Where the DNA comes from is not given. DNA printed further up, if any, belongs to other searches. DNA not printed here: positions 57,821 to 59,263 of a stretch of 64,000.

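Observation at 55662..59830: Paralogous secreted modular proteins sharing an unrecognised Cys/Trp-rich domain (GHCWGWS / WNGWWWP), one dockerin-tagged, one Ig-tagged lipoprotein, with a co-transcribed small secreted protein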

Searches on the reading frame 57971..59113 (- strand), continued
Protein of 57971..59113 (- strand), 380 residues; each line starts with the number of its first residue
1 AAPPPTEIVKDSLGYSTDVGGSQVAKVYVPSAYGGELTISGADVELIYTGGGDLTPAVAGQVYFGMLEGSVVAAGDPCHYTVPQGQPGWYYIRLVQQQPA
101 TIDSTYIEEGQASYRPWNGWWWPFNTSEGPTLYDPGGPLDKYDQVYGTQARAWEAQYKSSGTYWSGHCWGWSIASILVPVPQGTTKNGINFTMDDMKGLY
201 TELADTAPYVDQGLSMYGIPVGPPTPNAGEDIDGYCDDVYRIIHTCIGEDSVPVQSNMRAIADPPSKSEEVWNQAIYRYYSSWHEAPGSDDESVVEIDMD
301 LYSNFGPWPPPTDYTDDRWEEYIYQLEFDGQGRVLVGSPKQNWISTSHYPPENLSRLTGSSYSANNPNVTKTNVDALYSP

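Call 53: search_solved_structures(query=P0119, max_evalue=10, show_alignments=2)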
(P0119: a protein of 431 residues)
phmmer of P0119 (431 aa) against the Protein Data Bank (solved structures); distinct sequences matched with E-value up to 10: 4.
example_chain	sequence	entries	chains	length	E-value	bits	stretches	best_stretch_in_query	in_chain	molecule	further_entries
3tw5_A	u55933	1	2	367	0.036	16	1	104-271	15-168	Transglutaminase elicitor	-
8x8h_A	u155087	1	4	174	0.36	12.8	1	47-122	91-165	Pectate disaccharide-lyase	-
8vyb_B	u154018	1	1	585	0.89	11.5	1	194-231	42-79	Rab3 GTPase-activating protein non-catalytic subunit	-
4wkr_A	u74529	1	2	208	1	11.3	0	226-283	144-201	La-related protein 7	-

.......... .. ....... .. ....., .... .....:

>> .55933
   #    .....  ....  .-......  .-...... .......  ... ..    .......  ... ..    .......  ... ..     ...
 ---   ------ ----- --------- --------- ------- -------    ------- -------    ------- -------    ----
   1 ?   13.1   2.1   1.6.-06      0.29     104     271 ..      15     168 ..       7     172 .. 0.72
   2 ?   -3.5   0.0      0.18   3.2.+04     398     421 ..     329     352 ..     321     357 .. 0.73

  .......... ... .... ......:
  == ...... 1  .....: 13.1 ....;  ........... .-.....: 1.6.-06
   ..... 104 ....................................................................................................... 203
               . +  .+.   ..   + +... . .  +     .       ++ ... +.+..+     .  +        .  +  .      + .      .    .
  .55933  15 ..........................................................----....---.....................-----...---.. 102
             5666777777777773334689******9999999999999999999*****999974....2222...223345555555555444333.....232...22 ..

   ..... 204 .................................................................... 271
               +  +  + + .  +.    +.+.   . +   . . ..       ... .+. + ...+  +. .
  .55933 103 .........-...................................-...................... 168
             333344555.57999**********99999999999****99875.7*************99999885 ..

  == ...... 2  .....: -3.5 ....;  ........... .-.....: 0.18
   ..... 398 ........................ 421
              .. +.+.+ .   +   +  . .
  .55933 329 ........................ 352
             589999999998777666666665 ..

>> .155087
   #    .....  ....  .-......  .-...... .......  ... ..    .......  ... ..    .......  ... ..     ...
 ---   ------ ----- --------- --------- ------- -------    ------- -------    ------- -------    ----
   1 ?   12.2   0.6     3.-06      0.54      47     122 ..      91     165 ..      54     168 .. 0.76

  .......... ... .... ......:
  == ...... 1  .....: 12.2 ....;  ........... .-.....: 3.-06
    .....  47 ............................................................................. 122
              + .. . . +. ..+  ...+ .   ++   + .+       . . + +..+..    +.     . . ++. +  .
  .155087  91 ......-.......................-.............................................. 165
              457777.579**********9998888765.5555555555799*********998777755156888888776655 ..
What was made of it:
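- P0119 aligns to the 3TW5 sequence across the active site, E 0.036 (call 53).
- Tried and rejected: Only P0119 reached 3TW5, at E 0.036 (call 53).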

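Call 60: find_encoding_contigs(protein=P0010, flank=6000, max_places=1)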
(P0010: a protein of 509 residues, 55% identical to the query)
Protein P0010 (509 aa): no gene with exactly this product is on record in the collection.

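Call 61: find_encoding_contigs(protein=P0011, flank=6000, max_places=1)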
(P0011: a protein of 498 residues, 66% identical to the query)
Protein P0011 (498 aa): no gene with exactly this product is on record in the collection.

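Call 62: find_encoding_contigs(protein=P0024, flank=6000, max_places=1)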
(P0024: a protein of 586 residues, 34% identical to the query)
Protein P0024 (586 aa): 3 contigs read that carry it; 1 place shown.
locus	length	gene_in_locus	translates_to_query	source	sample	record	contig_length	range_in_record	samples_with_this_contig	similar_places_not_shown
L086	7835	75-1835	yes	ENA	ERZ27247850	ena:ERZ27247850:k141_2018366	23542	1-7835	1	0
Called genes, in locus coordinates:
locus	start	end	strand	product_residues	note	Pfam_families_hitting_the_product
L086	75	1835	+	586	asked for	PF01476:LysM (faint)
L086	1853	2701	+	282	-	-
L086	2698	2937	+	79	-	-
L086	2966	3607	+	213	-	PF01471:PG_binding_1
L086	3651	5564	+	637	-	PF04909:Amidohydro_2 (faint)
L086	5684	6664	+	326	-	-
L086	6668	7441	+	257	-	PF22011:DUF6931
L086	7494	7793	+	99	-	PF05488:PAAR_motif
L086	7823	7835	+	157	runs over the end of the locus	-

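Call 67: find_encoding_contigs(protein=P0024, flank=10000, max_places=3)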
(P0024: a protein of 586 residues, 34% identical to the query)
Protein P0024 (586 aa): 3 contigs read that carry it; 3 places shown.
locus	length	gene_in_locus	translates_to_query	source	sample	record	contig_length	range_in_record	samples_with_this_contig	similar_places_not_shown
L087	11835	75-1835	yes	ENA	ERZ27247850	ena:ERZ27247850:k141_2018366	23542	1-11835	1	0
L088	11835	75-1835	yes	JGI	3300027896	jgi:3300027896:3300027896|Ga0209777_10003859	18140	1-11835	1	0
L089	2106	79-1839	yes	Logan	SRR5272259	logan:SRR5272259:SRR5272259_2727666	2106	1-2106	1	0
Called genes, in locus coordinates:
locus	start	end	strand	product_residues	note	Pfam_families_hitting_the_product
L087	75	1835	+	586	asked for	PF01476:LysM (faint)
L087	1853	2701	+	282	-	-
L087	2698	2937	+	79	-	-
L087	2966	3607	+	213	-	PF01471:PG_binding_1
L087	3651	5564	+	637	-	PF04909:Amidohydro_2 (faint)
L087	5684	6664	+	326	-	-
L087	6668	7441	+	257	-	PF22011:DUF6931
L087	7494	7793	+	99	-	PF05488:PAAR_motif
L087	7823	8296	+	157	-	-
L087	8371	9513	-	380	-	PF13176:TPR_7 (faint), PF13424:TPR_12 (weak), PF17874:TPR_MalT, PF24885:TPR_NPHP3 (weak), PF13424:TPR_12, PF24885:TPR_NPHP3, PF17874:TPR_MalT (weak), PF13424:TPR_12, +5 more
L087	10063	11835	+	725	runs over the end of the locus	PF00595:PDZ, PF13180:PDZ_2 (weak), PF17820:PDZ_6, PF03572:Peptidase_S41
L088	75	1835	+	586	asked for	PF01476:LysM (faint)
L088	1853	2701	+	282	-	-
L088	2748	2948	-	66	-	-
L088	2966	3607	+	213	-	PF01471:PG_binding_1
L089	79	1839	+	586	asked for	PF01476:LysM (faint)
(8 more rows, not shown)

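Call 68: find_encoding_contigs(protein=P0025, flank=10000, max_places=2)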
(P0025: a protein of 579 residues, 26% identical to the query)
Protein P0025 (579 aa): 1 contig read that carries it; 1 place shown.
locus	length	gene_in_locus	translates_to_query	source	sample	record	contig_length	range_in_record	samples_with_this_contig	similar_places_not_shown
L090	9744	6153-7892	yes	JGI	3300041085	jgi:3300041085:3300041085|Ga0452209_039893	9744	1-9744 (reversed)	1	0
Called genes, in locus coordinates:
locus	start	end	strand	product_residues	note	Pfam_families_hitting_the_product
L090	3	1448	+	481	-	?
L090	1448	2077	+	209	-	PF01476:LysM (weak), PF01471:PG_binding_1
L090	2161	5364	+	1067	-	-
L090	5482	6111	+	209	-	PF01471:PG_binding_1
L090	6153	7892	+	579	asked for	PF01476:LysM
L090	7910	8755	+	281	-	-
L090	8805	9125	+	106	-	PF05488:PAAR_motif (faint)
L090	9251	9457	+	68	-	-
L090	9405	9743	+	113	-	?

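Call 70: search_protein_families(library=pfam, proteins=[L087:1853-2701:+, L087:2966-3607:+, L087:3651-5564:+, L087:5684-6664:+, L087:6668-7441:+, L087:7494-7793:+, L087:7823-8296:+, L090:2161-5364:+, L090:3-1448:+, L090:8805-9125:+], max_evalue=0.01)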
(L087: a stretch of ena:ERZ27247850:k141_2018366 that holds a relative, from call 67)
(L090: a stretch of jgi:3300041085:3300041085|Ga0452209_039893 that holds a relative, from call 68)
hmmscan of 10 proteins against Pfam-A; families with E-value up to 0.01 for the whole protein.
L087:1853-2701:+ (282 aa): 0 families

L087:2966-3607:+ (213 aa): 1 family
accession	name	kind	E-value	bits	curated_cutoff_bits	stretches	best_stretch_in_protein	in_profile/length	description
PF01471.23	PG_binding_1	-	3.3e-08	34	23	1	156-207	8-57/57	Putative peptidoglycan binding domain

L087:3651-5564:+ (637 aa): 1 family
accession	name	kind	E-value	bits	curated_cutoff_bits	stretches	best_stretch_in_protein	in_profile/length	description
PF04909.20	Amidohydro_2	-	1e-06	29.2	26.4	1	429-535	165-254/289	Amidohydrolase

L087:5684-6664:+ (326 aa): 0 families

L087:6668-7441:+ (257 aa): 1 family
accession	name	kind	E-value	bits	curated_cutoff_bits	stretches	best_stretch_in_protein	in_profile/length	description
PF22011.2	DUF6931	-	6.7e-20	72.1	27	1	36-149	3-120/145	Family of unknown function (DUF6931)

L087:7494-7793:+ (99 aa): 2 families
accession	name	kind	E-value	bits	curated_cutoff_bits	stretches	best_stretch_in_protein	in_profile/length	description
PF05488.18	PAAR_motif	-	1.6e-26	92.8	27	2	24-90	5-70/70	PAAR motif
PF13665.11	Tox-PAAR-like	-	0.0016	19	31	0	58-84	75-101/108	Toxin PAAR-like domain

L087:7823-8296:+ (157 aa): 1 family
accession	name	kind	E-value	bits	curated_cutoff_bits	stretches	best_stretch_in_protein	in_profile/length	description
PF10908.13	Tlde1_dom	-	0.00031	21.6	30.1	1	71-140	24-112/120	Tlde1 domain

L090:2161-5364:+ (1067 aa): 1 family
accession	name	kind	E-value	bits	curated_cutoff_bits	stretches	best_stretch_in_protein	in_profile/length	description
PF01476.26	LysM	-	0.0003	21.1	20.9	1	6-35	3-31/43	LysM domain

L090:3-1448:+ (481 aa): 5 families
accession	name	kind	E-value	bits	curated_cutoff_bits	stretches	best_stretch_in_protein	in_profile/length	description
PF22178.3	Gp5_trimer_C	-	5.8e-30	104.2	30.9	1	196-302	1-107/112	Bacteriophage T4 gp5 C-terminal trimerisation domain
PF04717.18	Phage_base_V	-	2.8e-17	63.3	23.8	1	111-179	11-75/75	Type VI secretion system/phage-baseplate injector OB domain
PF05954.17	Phage_GPD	-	3.1e-09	36.9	30.1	1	1-53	250-303/305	Phage tail baseplate hub (GPD)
PF20093.5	DUF6484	-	8.6e-05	23.6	27.6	1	155-178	38-61/61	Domain of unknown function (DUF6484)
PF17802.7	SpaA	-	0.0058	17.2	23.1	0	418-465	3-53/91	Prealbumin-like fold domain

L090:8805-9125:+ (106 aa): 1 family
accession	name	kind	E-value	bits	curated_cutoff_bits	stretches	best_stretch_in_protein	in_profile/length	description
PF05488.18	PAAR_motif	-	1.2e-10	41.8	27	2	67-106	13-52/70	PAAR motif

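Call 79: search_protein_families(library=ncbifam, proteins=[P0002, P0024, L087:1853-2701:+, P0029], max_evalue=0.01)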
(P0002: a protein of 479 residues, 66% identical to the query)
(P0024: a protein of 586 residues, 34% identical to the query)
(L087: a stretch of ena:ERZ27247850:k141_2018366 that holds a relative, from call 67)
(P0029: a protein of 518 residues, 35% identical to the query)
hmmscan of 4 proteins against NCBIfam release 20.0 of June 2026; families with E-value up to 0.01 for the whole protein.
P0002 (479 aa): 0 families

P0024 (586 aa): 0 families

L087:1853-2701:+ (282 aa): 0 families

P0029 (518 aa): 0 families
